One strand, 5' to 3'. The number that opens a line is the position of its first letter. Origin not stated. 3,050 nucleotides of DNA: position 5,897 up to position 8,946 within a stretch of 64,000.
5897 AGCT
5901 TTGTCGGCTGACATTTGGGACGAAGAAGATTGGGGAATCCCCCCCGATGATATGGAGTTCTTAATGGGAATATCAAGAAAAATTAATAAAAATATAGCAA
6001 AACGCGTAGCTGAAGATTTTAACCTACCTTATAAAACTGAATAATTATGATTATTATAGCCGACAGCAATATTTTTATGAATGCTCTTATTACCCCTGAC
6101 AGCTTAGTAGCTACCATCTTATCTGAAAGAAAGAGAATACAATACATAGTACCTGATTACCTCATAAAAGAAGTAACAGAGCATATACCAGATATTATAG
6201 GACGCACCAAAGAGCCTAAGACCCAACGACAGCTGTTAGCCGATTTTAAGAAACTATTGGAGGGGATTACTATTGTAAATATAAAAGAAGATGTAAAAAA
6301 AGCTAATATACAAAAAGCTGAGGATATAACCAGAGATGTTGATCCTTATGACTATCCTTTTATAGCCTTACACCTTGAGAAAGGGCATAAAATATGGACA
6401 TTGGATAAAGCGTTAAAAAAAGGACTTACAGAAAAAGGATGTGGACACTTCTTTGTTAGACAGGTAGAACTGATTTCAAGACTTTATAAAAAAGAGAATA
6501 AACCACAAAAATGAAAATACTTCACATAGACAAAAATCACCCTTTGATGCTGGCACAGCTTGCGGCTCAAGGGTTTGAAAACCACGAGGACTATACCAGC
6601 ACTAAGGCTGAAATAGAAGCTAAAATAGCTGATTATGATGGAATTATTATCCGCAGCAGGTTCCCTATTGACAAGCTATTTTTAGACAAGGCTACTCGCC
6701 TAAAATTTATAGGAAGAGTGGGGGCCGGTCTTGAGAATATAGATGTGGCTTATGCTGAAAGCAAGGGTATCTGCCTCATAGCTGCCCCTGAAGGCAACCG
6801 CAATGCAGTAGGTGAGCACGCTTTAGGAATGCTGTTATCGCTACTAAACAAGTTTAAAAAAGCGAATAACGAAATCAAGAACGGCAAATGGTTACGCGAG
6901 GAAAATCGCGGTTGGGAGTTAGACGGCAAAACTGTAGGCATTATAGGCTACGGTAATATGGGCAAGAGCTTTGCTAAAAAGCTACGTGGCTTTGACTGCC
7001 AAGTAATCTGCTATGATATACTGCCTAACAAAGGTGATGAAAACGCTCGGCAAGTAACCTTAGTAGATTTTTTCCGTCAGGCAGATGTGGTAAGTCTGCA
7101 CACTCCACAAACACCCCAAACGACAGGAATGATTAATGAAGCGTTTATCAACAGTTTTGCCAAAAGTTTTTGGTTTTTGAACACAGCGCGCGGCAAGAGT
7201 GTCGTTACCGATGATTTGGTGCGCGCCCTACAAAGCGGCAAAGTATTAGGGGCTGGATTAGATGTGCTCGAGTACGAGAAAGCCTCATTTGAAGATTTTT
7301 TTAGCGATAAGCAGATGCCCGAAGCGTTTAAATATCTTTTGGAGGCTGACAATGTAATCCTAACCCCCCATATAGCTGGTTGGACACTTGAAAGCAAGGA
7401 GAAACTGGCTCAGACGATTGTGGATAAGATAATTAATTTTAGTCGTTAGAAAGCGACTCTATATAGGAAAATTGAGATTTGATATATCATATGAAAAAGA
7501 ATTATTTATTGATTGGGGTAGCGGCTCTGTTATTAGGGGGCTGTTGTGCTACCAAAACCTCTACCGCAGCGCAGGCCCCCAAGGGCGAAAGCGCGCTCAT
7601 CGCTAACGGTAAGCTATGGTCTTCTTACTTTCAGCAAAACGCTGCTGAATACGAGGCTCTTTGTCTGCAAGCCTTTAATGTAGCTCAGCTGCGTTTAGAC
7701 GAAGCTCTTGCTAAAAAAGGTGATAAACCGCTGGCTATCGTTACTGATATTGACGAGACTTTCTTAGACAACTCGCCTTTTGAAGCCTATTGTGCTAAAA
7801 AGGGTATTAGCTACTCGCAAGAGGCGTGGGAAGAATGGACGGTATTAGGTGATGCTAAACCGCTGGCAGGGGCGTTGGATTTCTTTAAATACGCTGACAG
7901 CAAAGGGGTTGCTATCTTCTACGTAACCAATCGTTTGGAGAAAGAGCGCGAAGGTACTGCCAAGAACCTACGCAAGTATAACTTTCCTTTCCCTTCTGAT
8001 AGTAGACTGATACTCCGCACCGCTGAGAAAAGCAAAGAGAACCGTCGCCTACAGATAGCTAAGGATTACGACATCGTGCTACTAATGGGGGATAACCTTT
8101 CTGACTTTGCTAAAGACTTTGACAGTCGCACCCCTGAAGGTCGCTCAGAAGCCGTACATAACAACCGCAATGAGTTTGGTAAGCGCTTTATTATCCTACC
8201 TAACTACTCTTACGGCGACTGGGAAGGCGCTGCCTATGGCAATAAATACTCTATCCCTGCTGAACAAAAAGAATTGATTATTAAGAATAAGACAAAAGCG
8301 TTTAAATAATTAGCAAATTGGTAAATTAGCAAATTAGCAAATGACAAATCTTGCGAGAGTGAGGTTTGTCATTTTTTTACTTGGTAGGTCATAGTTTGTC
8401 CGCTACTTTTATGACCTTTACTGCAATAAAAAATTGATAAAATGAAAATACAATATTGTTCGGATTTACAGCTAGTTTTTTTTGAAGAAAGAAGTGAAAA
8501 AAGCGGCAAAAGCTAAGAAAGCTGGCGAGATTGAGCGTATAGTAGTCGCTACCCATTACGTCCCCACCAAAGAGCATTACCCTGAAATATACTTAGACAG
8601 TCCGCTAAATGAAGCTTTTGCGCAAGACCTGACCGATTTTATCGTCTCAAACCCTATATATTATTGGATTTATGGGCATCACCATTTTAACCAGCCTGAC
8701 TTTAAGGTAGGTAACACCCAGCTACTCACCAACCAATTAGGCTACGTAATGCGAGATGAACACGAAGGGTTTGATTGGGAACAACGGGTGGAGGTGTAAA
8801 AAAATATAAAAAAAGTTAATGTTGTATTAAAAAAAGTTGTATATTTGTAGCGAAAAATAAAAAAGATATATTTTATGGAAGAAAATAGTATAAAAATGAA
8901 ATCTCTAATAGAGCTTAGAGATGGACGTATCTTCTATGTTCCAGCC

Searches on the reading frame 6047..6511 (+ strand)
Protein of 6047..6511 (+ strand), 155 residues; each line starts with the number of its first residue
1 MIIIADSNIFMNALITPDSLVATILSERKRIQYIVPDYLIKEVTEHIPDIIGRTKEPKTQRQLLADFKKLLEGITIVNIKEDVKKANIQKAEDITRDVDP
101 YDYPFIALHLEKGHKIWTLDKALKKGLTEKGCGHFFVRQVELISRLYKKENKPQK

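Call 3: search_protein_families(library=pfam, proteins=[window:6047-6511:+], max_evalue=0.01)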
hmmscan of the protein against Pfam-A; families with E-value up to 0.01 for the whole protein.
window:6047-6511:+ (155 aa): 2 families
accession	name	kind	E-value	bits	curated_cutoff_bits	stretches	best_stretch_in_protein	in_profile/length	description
PF10130.15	PIN_2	-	8.3e-18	65.3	22.4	1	5-128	2-121/133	PIN domain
PF16289.11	PIN_12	-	0.0011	19.9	32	1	3-93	1-99/172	PIN domain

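Call 4: search_protein_families(library=padloc, proteins=[window:6047-6511:+], max_evalue=0.01)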
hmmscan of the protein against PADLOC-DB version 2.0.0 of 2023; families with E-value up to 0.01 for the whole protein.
window:6047-6511:+ (155 aa): 0 families

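Call 5: search_protein_families(library=ncbifam, proteins=[window:6047-6511:+], max_evalue=0.01)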
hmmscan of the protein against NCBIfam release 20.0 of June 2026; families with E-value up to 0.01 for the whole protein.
window:6047-6511:+ (155 aa): 0 families

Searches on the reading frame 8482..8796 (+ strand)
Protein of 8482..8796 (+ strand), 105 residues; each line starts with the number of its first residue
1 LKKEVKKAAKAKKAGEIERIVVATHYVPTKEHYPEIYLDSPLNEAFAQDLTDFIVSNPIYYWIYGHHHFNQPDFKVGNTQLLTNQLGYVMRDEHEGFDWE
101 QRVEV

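Call 3: search_protein_families(library=pfam, proteins=[window:8482-8796:+], max_evalue=0.01)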
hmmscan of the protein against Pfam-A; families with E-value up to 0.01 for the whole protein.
window:8482-8796:+ (105 aa): 0 families

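Call 4: search_protein_families(library=padloc, proteins=[window:8482-8796:+], max_evalue=0.01)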
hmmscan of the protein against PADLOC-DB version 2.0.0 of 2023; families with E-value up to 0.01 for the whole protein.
window:8482-8796:+ (105 aa): 0 families

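Call 5: search_protein_families(library=ncbifam, proteins=[window:8482-8796:+], max_evalue=0.01)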
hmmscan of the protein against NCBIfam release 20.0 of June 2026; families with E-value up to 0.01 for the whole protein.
window:8482-8796:+ (105 aa): 1 family
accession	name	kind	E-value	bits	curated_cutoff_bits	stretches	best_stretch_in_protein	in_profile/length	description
TIGR03729.1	acc_ester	subfamily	1.9e-06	27.4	148.25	1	5-88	152-239/239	putative phosphoesterase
